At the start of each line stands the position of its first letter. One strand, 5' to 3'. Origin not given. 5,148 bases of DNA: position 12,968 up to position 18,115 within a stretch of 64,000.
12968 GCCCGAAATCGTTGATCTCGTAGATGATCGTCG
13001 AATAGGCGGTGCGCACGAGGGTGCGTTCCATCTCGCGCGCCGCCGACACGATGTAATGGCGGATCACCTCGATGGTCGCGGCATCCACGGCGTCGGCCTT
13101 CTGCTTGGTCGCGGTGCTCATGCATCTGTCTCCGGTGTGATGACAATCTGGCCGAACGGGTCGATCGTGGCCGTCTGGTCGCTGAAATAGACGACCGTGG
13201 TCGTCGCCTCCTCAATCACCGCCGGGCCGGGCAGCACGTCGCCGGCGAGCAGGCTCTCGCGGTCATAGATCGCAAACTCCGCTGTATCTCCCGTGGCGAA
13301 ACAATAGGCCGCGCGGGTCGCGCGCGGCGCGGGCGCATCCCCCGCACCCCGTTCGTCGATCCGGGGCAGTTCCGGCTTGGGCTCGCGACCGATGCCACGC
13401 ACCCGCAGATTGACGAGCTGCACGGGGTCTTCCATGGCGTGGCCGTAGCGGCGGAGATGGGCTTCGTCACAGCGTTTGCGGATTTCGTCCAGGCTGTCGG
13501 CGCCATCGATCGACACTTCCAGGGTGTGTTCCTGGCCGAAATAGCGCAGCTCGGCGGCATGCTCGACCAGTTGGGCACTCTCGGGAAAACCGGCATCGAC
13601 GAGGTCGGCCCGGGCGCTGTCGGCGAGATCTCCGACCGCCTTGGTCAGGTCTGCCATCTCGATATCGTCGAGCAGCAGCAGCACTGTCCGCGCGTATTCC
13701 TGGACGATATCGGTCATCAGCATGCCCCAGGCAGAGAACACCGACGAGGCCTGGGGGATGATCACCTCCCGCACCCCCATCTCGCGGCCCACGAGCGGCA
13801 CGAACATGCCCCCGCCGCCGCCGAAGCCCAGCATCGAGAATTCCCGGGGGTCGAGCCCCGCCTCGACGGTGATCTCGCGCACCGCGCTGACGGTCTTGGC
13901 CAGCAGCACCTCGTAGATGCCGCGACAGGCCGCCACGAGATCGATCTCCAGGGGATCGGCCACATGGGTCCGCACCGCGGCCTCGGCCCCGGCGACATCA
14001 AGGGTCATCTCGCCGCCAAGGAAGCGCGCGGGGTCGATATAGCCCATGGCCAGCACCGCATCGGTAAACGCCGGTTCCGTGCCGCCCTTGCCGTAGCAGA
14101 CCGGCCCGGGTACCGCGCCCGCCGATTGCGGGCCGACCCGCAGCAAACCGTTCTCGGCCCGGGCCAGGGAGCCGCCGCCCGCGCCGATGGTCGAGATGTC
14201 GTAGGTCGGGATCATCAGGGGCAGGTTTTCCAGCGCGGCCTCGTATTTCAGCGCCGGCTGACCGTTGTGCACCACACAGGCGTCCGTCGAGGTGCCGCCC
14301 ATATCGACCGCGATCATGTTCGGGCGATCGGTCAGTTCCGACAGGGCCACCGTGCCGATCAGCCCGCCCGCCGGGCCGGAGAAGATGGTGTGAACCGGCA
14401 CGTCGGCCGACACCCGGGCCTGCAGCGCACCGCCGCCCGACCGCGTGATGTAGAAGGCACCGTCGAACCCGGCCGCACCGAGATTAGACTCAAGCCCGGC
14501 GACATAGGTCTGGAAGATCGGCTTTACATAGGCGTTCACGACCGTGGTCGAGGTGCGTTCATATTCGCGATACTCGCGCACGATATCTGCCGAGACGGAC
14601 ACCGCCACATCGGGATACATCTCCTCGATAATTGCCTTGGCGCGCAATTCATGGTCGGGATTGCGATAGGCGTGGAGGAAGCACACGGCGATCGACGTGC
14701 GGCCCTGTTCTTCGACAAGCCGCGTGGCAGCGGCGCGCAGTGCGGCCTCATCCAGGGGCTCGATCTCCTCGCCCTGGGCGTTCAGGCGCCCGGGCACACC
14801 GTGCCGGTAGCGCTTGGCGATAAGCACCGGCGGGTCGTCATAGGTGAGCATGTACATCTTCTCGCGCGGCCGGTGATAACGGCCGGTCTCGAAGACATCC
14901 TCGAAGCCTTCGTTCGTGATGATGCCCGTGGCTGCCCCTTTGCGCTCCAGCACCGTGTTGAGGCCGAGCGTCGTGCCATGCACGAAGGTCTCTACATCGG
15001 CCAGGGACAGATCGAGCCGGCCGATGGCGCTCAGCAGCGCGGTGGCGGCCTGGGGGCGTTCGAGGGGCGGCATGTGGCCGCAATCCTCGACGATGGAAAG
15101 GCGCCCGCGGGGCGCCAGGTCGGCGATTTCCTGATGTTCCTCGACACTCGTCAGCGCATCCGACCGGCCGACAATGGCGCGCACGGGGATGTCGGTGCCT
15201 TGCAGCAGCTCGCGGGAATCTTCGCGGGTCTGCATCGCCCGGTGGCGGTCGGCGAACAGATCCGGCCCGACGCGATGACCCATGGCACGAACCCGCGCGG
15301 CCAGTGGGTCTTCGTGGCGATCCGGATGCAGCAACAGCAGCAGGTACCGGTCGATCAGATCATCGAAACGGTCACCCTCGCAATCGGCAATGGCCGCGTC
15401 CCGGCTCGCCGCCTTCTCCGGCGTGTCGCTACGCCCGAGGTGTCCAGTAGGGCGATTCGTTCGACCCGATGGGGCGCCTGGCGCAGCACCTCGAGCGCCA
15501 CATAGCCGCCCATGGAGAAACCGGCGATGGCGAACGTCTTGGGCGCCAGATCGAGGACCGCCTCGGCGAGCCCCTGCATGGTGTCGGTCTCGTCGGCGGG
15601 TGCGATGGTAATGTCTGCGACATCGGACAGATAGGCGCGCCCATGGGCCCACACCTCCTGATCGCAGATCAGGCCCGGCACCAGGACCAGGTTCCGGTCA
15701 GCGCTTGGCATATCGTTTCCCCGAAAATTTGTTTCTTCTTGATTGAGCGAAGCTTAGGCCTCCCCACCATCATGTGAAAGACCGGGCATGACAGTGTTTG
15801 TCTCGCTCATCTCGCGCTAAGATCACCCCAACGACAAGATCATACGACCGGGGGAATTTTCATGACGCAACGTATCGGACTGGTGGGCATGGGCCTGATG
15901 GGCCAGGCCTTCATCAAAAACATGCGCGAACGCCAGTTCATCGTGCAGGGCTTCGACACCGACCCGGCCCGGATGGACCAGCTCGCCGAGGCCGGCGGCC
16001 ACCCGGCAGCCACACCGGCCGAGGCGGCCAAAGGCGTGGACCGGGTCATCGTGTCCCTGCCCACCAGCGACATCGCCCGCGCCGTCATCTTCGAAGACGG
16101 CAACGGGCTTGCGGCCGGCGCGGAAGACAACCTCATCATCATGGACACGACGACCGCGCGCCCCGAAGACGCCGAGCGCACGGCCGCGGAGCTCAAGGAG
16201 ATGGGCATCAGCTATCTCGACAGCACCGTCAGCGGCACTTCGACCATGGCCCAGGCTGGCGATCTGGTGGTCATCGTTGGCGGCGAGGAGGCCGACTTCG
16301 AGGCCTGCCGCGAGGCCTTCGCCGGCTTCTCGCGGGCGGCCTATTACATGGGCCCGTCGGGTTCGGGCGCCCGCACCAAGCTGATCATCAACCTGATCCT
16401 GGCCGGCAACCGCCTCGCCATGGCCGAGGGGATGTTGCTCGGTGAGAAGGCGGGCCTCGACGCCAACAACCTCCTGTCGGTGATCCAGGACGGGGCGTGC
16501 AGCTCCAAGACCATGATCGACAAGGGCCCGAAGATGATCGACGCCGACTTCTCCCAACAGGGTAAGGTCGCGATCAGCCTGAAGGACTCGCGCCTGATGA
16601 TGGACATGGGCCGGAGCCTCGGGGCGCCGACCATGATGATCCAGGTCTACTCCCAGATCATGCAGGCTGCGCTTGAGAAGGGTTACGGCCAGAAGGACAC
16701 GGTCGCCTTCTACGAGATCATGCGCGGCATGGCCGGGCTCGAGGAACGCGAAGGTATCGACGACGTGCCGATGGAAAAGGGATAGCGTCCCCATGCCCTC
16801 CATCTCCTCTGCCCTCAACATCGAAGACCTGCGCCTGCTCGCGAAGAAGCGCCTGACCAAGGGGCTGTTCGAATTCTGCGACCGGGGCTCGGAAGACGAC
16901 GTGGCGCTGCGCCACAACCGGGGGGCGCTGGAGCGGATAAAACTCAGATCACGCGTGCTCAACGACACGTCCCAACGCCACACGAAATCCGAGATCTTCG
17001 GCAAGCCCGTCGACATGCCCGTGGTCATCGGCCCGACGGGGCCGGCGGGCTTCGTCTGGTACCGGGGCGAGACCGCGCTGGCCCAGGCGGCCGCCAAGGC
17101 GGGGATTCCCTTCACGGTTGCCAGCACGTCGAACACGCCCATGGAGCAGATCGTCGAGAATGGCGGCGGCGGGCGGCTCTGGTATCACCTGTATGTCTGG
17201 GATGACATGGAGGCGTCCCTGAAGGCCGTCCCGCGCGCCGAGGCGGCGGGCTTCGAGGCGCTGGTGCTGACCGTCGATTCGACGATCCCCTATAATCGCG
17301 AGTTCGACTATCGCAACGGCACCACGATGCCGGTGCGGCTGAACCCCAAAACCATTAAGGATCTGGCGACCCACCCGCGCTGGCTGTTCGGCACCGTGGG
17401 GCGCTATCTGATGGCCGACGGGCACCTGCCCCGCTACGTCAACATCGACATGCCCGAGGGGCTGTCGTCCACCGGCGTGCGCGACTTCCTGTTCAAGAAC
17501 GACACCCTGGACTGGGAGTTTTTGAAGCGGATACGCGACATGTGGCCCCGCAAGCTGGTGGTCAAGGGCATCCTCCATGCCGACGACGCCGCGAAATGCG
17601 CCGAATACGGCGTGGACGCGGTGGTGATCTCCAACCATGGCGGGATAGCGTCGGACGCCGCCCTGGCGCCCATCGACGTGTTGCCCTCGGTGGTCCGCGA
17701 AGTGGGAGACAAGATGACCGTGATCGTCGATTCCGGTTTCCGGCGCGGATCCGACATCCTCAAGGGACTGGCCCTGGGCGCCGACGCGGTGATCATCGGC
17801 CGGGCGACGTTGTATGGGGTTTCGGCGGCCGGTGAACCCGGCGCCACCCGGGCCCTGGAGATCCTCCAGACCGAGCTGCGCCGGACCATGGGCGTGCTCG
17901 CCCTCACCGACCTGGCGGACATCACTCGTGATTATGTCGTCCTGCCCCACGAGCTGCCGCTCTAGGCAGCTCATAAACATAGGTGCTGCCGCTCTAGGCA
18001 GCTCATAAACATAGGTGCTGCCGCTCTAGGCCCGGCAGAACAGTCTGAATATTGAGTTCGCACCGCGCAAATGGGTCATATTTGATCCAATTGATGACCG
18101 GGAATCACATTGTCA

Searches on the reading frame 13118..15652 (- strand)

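Call 48: search_protein_families(library=pfam, proteins=[window:13118-15652:-], max_evalue=0.00001)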
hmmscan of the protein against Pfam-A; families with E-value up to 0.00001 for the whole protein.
window:13118-15652:- (844 aa): 3 families
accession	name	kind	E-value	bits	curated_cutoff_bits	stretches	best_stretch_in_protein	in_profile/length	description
PF01968.24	Hydantoinase_A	-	1.6e-83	280.7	22.9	1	366-652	1-290/291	Hydantoinase/oxoprolinase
PF05378.19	Hydant_A_N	-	4e-34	118.3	25.2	1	206-345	43-175/176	Hydantoinase/oxoprolinase N-terminal region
PF19278.4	Hydant_A_C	-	1.4e-15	57.6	21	1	667-832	12-184/193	Hydantoinase/oxoprolinase C-terminal domain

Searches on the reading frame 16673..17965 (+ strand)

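Call 48: search_protein_families(library=pfam, proteins=[window:16673-17965:+], max_evalue=0.00001)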
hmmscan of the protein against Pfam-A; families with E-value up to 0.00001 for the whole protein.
window:16673-17965:+ (430 aa): 1 family
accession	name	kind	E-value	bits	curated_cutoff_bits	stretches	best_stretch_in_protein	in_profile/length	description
PF01070.24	FMN_dh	-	1.8e-118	396.1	24.9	1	57-422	1-348/350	FMN-dependent dehydrogenase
